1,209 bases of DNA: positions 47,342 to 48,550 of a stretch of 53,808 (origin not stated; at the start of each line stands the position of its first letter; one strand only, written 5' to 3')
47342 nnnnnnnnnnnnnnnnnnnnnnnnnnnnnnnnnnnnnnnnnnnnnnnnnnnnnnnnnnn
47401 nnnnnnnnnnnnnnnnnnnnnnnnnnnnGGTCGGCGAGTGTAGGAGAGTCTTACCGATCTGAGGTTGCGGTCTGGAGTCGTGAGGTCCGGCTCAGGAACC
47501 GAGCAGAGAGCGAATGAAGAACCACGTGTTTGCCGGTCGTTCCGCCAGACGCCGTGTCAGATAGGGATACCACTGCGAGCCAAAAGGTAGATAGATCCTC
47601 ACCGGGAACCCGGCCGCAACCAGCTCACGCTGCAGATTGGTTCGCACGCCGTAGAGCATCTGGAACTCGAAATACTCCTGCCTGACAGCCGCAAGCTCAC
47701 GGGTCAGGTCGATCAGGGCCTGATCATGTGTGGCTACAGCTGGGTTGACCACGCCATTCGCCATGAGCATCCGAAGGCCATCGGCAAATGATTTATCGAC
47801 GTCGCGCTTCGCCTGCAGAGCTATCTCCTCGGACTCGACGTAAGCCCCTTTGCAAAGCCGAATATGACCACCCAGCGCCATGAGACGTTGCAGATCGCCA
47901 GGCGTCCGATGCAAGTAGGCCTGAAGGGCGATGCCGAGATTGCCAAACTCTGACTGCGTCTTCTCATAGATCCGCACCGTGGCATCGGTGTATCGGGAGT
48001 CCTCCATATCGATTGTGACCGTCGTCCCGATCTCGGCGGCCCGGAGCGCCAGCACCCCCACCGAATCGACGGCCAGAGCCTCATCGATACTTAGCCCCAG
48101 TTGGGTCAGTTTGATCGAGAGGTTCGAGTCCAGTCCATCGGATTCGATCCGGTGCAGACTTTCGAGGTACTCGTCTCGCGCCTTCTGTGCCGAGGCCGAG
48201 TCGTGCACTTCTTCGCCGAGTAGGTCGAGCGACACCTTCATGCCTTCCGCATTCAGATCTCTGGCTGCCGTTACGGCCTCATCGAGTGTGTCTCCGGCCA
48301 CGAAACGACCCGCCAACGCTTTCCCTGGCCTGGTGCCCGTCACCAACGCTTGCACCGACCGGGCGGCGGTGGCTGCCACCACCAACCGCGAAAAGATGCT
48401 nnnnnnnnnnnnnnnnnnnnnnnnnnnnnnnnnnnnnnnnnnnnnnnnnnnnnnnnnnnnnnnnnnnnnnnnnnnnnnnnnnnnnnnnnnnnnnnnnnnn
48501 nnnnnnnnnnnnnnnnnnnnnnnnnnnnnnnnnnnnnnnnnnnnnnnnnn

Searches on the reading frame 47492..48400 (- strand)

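Call 54: search_protein_families(library=pfam, proteins=[window:47492-48400:-], max_evalue=0.00001)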
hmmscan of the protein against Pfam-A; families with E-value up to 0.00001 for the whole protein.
window:47492-48400:- (302 aa): 1 family
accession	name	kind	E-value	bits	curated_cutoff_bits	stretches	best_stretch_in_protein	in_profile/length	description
PF01619.24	Pro_dh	-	6.3e-41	141.2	27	1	44-294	3-275/278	Proline dehydrogenase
